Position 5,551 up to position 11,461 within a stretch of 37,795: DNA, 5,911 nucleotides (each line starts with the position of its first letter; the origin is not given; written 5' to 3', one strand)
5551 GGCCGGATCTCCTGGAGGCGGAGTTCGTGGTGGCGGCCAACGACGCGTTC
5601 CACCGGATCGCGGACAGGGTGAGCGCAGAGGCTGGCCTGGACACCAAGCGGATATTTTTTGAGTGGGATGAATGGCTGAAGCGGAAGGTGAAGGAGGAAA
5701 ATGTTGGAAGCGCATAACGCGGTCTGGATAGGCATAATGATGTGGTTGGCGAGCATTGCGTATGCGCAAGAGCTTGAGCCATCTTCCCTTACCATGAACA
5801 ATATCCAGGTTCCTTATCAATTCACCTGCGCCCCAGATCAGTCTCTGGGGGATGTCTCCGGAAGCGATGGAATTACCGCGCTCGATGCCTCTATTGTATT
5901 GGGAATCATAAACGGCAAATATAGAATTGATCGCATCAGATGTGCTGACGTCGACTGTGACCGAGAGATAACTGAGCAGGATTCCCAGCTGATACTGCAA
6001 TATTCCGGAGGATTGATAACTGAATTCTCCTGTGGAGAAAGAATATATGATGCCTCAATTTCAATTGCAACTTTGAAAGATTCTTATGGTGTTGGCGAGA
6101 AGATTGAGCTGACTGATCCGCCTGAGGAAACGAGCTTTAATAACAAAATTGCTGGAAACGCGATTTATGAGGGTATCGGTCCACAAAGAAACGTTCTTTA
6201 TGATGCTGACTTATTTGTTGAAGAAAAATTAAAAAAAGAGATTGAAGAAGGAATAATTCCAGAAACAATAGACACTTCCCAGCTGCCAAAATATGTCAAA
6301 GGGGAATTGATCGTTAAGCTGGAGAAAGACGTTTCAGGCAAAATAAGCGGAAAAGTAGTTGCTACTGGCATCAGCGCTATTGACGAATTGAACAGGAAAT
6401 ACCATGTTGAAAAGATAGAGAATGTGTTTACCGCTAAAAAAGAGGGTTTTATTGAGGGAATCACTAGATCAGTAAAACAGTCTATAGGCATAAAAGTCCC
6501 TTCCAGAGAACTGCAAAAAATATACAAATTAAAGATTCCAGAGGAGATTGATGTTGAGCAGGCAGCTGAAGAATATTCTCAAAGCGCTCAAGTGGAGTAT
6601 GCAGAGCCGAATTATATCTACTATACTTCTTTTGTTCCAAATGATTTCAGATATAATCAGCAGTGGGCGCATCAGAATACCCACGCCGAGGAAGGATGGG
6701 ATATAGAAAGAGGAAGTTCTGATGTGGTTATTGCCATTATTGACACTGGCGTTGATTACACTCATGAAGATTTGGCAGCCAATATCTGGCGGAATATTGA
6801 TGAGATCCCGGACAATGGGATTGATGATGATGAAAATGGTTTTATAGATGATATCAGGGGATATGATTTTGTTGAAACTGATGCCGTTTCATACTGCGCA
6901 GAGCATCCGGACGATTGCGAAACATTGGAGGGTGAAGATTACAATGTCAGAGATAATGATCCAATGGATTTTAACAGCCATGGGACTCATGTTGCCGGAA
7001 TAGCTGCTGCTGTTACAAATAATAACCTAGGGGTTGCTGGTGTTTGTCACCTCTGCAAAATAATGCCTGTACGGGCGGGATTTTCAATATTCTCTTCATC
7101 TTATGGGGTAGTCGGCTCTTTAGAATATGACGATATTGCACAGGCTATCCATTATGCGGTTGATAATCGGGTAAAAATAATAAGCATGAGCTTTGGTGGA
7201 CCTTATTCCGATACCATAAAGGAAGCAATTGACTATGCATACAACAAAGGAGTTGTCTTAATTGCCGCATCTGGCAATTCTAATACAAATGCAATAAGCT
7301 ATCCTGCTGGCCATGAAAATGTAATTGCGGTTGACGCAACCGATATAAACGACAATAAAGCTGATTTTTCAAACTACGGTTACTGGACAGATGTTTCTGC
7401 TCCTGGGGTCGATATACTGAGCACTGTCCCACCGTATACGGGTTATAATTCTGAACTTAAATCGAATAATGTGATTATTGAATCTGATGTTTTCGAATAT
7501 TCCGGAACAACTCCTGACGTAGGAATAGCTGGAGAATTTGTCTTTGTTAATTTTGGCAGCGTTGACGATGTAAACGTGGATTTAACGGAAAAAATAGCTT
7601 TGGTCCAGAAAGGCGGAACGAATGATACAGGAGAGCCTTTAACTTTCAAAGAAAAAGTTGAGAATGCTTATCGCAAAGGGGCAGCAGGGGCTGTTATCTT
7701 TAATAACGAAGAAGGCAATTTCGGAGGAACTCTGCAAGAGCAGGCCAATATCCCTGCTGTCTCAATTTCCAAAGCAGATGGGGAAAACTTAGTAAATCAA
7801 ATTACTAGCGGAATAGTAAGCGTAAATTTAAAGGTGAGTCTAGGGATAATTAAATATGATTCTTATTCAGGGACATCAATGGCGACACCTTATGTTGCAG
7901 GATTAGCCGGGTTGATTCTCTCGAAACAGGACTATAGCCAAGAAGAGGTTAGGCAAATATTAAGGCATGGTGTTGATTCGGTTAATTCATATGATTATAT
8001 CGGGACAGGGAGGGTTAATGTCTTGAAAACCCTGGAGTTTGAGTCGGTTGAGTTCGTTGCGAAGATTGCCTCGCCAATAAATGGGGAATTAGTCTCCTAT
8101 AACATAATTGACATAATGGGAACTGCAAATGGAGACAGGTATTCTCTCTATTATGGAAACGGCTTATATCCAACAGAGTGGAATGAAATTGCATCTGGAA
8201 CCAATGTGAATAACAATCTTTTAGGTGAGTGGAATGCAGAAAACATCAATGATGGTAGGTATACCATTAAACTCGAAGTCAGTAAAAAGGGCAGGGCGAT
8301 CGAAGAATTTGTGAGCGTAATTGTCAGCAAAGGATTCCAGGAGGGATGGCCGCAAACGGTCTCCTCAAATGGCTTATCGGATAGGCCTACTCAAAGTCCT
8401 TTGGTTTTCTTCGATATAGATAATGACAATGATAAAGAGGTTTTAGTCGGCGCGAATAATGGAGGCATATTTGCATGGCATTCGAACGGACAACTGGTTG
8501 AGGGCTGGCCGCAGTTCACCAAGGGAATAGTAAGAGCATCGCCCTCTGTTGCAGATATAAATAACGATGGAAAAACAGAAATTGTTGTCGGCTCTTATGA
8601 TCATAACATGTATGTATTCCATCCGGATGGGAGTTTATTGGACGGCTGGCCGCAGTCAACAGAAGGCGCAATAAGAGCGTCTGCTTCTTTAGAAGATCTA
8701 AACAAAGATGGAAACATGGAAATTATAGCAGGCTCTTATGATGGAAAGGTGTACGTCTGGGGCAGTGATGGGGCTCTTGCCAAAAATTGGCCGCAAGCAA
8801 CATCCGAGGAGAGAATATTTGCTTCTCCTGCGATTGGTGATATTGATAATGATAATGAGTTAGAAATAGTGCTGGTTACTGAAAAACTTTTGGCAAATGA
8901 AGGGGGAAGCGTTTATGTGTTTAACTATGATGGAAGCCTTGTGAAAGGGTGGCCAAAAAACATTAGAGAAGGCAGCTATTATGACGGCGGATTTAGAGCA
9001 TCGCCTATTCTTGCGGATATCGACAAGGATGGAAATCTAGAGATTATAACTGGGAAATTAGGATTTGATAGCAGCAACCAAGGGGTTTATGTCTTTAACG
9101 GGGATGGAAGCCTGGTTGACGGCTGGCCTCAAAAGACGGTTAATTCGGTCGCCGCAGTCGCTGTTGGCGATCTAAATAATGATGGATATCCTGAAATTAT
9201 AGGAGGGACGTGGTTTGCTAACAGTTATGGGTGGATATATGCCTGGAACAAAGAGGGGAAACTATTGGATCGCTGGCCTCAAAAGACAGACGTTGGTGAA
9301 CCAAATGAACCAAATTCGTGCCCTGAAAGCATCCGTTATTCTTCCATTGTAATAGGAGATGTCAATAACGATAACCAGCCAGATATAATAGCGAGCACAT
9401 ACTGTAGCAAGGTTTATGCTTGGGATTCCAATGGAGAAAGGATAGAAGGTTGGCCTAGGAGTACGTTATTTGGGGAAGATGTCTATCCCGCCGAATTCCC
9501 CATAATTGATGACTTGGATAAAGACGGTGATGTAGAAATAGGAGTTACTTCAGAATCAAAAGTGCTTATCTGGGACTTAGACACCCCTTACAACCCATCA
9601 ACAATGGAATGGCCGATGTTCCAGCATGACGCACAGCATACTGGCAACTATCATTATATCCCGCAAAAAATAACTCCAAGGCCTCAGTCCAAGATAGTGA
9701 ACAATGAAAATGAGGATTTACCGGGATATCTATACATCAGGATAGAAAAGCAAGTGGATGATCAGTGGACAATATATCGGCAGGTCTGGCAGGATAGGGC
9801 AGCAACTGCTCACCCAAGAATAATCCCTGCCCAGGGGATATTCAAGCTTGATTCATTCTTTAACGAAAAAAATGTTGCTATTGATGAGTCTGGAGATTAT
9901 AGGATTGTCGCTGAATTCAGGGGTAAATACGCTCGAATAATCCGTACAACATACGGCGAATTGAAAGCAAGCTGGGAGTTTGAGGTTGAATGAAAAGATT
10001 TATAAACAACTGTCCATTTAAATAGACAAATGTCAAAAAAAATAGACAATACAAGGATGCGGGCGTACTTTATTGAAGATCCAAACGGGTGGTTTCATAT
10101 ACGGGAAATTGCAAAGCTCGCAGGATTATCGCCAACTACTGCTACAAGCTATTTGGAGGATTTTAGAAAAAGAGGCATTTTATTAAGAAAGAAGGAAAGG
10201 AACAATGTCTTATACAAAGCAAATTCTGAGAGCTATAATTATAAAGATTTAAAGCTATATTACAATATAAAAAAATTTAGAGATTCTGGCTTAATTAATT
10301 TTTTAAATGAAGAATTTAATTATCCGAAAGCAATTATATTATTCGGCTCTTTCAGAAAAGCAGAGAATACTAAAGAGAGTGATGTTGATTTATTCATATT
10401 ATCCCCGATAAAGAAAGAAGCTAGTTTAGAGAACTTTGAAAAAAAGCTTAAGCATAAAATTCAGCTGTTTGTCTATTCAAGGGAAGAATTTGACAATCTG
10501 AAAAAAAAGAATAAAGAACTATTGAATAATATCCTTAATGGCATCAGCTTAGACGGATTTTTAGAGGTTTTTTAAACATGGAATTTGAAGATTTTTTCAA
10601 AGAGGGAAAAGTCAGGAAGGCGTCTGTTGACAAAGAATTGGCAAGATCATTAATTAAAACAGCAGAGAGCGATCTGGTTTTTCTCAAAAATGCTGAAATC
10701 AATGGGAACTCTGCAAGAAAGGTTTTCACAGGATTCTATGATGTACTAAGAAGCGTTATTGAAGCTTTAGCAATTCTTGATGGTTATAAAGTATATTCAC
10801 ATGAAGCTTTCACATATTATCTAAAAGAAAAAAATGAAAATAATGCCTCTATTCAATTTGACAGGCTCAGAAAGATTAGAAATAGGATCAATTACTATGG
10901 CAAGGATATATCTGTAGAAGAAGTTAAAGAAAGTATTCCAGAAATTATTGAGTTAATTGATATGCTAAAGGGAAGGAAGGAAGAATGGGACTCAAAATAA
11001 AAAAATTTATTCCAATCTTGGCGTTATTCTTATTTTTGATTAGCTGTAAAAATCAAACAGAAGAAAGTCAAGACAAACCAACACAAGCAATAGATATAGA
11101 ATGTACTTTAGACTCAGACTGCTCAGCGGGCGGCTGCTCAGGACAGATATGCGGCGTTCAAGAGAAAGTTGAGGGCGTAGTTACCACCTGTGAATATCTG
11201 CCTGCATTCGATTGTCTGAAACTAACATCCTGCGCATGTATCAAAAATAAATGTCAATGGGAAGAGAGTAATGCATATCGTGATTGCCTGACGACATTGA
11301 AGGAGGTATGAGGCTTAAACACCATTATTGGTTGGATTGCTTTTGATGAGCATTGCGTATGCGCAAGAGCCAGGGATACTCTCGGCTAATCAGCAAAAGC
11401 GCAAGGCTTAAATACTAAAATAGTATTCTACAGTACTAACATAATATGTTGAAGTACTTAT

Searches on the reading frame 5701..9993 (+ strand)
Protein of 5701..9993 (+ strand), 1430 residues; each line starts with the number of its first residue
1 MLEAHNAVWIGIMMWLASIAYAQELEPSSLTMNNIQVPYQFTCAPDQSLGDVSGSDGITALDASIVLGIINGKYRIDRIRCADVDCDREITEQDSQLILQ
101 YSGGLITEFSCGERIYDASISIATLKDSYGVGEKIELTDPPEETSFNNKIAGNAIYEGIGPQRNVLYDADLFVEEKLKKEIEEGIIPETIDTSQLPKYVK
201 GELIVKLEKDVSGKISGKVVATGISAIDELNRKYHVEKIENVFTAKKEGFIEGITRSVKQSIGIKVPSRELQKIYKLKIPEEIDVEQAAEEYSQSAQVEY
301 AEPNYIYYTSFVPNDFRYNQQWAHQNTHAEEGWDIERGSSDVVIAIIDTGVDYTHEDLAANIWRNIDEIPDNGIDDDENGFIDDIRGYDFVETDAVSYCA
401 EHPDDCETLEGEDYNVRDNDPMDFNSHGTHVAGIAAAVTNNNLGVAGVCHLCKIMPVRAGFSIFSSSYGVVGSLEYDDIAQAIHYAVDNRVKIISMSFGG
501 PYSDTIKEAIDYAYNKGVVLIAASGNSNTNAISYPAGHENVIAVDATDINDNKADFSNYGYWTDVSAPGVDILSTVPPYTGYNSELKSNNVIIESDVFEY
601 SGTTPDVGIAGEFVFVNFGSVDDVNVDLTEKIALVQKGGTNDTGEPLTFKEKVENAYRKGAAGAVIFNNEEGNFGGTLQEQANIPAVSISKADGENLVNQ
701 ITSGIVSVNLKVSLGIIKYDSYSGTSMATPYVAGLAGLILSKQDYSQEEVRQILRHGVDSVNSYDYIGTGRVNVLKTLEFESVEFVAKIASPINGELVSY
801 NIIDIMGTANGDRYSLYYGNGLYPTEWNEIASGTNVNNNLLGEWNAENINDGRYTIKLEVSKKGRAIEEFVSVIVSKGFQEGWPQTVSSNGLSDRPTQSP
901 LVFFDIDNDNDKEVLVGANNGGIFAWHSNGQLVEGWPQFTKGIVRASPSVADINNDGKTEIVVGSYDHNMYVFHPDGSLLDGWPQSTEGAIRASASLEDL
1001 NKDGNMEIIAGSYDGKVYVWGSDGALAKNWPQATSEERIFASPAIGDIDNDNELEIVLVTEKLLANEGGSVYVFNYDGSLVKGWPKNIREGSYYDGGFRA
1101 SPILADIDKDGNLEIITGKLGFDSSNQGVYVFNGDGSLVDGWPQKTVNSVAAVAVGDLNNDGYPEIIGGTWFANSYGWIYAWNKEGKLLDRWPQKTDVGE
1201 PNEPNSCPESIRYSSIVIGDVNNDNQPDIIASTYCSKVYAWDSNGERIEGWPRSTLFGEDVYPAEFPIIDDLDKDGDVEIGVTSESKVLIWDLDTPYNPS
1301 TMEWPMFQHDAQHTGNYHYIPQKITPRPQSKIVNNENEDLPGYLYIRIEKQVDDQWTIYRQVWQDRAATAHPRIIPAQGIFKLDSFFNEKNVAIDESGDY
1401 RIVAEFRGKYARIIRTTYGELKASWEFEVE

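Call 11: search_protein_families(library=pfam, proteins=[window:5701-9993:+], max_evalue=0.01)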
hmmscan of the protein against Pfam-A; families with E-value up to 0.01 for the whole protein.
window:5701-9993:+ (1430 aa): 14 families
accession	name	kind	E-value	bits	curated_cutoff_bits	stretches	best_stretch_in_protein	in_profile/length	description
PF00082.27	Peptidase_S8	-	8.6e-51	173.4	21.8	2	340-576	2-221/288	Subtilase family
PF13517.12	FG-GAP_3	-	1.2e-30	106.3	26.9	7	905-963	1-61/61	FG-GAP-like repeat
PF01839.29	FG-GAP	-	1e-20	73.6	22.1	2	946-967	3-24/37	FG-GAP repeat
PF02225.27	PA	-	8.6e-14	51.9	23.9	1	619-697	18-95/95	PA domain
PF25292.1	Beta-prop_CGLA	-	2.2e-12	47.5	26.8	1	904-981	37-110/316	Lambda-carrageenase beta-propeller domain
PF23743.1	Beta-prop_BBS7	-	7.8e-10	39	27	0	1105-1172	227-291/299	BBS7 beta-propeller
PF22148.1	Fervidolysin_NPro-like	-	2.4e-09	37.9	21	1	271-304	48-81/81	Fervidolysin N-terminal prodomain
PF14783.12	BBS2_Mid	-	2.7e-09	37.5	27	0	950-977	4-31/108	Ciliary BBSome complex subunit 2, middle region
PF13570.13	Beta-prop_ACSF4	-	7.1e-09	35.9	133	1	909-1078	59-204/329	Beta-alanine-activating enzyme, beta-propeller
PF16361.10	Peptidase_S8_N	-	5.3e-06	27.4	30.5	1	201-320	1-110/142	N-terminal of Subtilase family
PF15907.11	Itfg2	-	9.6e-05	22.2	27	0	950-974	80-104/330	Integrin-alpha FG-GAP repeat-containing protein 2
PF16743.10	PliI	-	0.00018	21.6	27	0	962-1010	26-77/123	Periplasmic lysozyme inhibitor of I-type lysozyme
PF00400.38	WD40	-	0.0031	18.4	27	0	1000-1020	19-38/39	WD domain, G-beta repeat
PF00404.24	Dockerin_1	-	0.0048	17.5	22.9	1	49-100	1-54/57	Dockerin type I domain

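Call 15: search_protein_families(library=ncbifam, proteins=[window:5701-9993:+], max_evalue=0.01)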
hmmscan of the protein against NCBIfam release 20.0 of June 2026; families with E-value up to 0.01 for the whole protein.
window:5701-9993:+ (1430 aa): 5 families
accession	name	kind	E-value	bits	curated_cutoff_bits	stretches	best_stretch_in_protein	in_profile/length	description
TIGR03921.1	T7SS_mycosin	equivalog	1.9e-47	162.1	278.75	3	402-586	27-221/353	type VII secretion-associated serine protease mycosin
NF033595.1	denti_PrtP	equivalog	2.7e-33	115.5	300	3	494-576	342-425/606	dentilisin complex serine proteinase subunit PrtP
TIGR03895.1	protease_PatA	subfamily_domain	1.2e-15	57.3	421.05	1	427-577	1-152/606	PatA/PatG family cyanobactin maturation protease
NF049966.1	QH_SP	equivalog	1.8e-13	50.4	165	1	477-545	74-141/219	subtilisin-like serine protease QhpE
NF038112.1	myxo_dep_M36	subfamily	5.2e-06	23.9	1500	1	629-711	543-620/1604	myxosortase-dependent M36 family metallopeptidase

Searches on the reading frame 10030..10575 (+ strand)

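Call 11: search_protein_families(library=pfam, proteins=[window:10030-10575:+], max_evalue=0.01)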
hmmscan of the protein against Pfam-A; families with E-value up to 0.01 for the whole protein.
window:10030-10575:+ (181 aa): 10 families
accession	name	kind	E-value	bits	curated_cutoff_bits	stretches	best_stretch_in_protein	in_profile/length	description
PF01909.29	NTP_transf_2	-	2.2e-10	41.2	21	1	88-154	4-79/93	Nucleotidyltransferase domain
PF18765.7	Polbeta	-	9.4e-09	35.8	26.9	1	89-171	4-84/93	Polymerase beta, Nucleotidyltransferase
PF13412.12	HTH_24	-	0.0004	20.3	21.9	1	24-50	20-46/48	Winged helix-turn-helix DNA-binding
PF13551.12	HTH_29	-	0.00069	20.1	28.1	1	24-56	15-49/64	Winged helix-turn helix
PF24033.1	DUF7342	-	0.0011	19.4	31.6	1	25-74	21-70/150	Family of unknown function (DUF7342)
PF13545.12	HTH_Crp_2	-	0.0011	19.3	27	1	25-54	26-56/70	Crp-like helix-turn-helix domain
PF09339.16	HTH_IclR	-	0.0014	18.8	22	1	13-51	11-48/52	IclR helix-turn-helix domain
PF22600.2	MTPAP-like_central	-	0.002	18.7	27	1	89-141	30-81/139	Poly(A) RNA polymerase, mitochondrial-like, central palm domain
PF13518.12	HTH_28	-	0.0021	18.5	25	1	20-57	12-49/52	Helix-turn-helix domain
PF13338.12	AbiEi_4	-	0.0067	16.9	25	0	19-53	11-40/49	Transcriptional regulator, AbiEi antitoxin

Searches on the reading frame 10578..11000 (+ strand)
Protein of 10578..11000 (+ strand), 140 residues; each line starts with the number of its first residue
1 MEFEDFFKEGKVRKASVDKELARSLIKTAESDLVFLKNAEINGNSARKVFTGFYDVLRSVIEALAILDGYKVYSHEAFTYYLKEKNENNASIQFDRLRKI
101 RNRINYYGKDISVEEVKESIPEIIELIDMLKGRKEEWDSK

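Call 11: search_protein_families(library=pfam, proteins=[window:10578-11000:+], max_evalue=0.01)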
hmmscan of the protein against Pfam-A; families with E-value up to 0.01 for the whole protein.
window:10578-11000:+ (140 aa): 0 families

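Call 15: search_protein_families(library=ncbifam, proteins=[window:10578-11000:+], max_evalue=0.01)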
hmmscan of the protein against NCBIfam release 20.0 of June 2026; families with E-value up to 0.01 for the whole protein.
window:10578-11000:+ (140 aa): 0 families

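Call 89: search_protein_families(library=pfam, proteins=[window:10578-11000:+], max_evalue=5)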
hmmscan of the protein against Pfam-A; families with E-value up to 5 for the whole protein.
window:10578-11000:+ (140 aa): 6 families
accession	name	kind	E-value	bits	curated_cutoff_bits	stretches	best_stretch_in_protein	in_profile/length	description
PF01793.22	Glyco_transf_15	-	0.02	14.7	25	1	74-125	171-224/325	Glycolipid 2-alpha-mannosyltransferase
PF18121.7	TFA2_Winged_2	-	0.026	14.6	26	1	104-134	14-41/60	TFA2 Winged helix domain 2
PF05041.20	Pecanex_C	-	0.072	13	27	0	15-45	159-189/228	Pecanex protein (C-terminus)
PF18924.5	DUF5674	-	0.077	13.5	27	1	61-125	45-107/109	Protein of unknown function (DUF5674)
PF13102.12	Phage_int_SAM_5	-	0.085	13.7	22.3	0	76-102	52-80/98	Phage integrase SAM-like domain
PF23430.1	DUF7117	-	0.11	12.5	28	1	17-131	106-218/232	Family of unknown function (DUF7117)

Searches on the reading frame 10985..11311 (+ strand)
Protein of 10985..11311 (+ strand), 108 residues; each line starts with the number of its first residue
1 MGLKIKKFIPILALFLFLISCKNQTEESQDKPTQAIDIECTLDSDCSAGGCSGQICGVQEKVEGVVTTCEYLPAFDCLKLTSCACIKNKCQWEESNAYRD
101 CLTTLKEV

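Call 11: search_protein_families(library=pfam, proteins=[window:10985-11311:+], max_evalue=0.01)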
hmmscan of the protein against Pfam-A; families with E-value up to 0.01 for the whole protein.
window:10985-11311:+ (108 aa): 1 family
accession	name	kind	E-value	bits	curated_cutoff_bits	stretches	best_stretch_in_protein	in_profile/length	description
PF07127.16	Nodulin_late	-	0.007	17.1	30.4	1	4-51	3-40/54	Late nodulin domain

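Call 15: search_protein_families(library=ncbifam, proteins=[window:10985-11311:+], max_evalue=0.01)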
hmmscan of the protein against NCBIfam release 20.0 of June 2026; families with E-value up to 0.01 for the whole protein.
window:10985-11311:+ (108 aa): 2 families
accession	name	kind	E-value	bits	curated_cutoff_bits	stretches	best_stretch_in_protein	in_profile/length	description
TIGR04292.1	heavy_Cys_CGP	equivalog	3.7e-20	72.2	200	1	38-103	124-189/381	CGP-CTERM-anchored Cys-rich protein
TIGR04289.1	heavy_Cys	domain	2.8e-18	66.3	50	1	39-92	1-52/52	eight-cysteine-cluster domain-containing protein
